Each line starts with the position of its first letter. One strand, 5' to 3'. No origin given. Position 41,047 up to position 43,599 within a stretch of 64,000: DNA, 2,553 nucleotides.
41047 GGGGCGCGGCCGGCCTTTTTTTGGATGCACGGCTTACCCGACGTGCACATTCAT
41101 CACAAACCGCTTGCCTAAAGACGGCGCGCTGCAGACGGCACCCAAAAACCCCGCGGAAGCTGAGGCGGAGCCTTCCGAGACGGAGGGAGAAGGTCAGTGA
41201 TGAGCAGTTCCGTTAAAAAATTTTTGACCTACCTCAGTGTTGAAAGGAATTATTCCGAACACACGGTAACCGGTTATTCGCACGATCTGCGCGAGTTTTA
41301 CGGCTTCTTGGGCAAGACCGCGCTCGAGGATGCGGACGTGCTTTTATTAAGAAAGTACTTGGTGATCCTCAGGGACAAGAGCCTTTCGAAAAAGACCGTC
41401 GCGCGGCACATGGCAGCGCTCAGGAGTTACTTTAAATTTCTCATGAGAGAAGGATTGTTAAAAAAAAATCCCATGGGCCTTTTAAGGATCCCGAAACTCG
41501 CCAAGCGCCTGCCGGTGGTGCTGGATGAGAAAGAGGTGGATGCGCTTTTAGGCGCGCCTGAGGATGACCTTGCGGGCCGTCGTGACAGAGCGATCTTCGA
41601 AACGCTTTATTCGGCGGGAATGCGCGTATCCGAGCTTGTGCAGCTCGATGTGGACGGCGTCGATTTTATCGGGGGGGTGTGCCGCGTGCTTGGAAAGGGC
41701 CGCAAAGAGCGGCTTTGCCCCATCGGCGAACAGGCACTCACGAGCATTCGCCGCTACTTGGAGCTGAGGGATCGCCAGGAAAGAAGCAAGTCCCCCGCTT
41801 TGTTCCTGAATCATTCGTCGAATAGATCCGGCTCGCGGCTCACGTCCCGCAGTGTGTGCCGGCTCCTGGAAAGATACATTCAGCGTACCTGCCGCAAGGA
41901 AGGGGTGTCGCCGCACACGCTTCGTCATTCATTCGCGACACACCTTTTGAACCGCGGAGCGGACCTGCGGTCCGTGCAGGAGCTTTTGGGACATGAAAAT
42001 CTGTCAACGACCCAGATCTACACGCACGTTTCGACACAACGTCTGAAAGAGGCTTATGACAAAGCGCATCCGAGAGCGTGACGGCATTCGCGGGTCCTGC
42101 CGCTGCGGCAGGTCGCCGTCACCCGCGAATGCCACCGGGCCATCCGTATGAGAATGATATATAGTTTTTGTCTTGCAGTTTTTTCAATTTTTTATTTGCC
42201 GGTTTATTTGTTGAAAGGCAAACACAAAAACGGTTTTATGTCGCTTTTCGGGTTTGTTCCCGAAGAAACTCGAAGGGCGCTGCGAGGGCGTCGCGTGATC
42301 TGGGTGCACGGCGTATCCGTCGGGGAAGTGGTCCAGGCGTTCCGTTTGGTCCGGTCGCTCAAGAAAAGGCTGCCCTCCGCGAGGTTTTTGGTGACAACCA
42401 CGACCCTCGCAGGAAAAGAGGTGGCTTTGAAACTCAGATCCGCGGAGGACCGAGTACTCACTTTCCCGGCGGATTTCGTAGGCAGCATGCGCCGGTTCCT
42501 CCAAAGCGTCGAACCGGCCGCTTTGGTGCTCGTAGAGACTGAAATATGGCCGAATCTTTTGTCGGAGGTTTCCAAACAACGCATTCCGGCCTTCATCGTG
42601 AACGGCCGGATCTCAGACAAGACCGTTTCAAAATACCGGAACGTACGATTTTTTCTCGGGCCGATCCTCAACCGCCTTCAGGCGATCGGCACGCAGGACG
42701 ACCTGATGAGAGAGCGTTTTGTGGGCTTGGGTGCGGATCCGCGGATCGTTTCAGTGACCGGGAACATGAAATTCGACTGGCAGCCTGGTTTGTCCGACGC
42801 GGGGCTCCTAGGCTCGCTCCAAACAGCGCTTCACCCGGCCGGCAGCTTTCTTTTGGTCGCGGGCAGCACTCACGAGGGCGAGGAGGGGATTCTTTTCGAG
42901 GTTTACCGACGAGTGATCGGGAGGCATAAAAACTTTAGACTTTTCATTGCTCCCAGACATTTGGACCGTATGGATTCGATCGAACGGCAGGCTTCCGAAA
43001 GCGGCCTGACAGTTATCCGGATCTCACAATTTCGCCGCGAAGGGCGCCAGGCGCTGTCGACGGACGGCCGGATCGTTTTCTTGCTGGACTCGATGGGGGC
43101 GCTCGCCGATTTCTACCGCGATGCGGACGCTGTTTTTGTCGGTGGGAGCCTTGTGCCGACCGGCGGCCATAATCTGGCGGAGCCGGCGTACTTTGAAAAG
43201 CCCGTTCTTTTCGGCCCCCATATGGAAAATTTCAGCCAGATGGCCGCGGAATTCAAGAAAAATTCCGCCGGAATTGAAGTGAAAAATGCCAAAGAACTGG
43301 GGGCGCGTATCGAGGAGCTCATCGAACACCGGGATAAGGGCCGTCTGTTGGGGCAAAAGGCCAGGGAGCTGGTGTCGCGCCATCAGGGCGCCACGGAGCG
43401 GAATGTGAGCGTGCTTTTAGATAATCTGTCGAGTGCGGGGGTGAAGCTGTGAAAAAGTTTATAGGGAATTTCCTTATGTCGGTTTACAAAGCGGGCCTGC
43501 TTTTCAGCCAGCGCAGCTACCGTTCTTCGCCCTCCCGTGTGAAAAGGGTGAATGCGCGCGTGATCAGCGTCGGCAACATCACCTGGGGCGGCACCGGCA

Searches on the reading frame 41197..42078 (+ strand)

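Call 103: search_protein_families(library=pfam, proteins=[window:41197-42078:+], max_evalue=0.00001)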
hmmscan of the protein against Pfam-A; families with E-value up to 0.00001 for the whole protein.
window:41197-42078:+ (294 aa): 4 families
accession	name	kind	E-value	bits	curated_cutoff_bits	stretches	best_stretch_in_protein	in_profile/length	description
PF00589.27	Phage_integrase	-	1.2e-46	159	27.1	1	108-281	2-171/172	Phage integrase family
PF02899.23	Phage_int_SAM_1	-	6.5e-22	78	22.3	1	6-86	1-83/83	Phage integrase, N-terminal SAM-like domain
PF13102.12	Phage_int_SAM_5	-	3.4e-07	31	22.3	0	22-92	20-92/98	Phage integrase SAM-like domain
PF13495.12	Phage_int_SAM_4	-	1.6e-06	28.9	27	1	7-83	3-79/85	Phage integrase, N-terminal SAM-like domain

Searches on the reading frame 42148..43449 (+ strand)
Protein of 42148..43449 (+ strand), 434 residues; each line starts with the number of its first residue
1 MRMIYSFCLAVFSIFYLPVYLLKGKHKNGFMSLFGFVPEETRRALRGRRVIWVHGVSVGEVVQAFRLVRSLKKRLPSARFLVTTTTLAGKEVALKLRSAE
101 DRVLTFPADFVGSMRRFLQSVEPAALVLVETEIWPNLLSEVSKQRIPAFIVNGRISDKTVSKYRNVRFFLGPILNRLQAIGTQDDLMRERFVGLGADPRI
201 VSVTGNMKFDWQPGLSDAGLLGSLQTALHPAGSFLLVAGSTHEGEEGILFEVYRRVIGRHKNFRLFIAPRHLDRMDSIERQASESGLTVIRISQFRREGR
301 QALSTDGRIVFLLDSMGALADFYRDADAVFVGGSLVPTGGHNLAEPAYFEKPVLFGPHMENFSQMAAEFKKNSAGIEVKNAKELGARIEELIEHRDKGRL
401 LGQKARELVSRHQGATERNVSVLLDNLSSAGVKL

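Call 103: search_protein_families(library=pfam, proteins=[window:42148-43449:+], max_evalue=0.00001)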
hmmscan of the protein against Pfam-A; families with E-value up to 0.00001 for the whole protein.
window:42148-43449:+ (434 aa): 1 family
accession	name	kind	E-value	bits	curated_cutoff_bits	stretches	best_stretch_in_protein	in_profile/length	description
PF04413.22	Glycos_transf_N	-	6.2e-55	186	23.9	1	34-210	7-178/179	3-Deoxy-D-manno-octulosonic-acid transferase (kdotransferase)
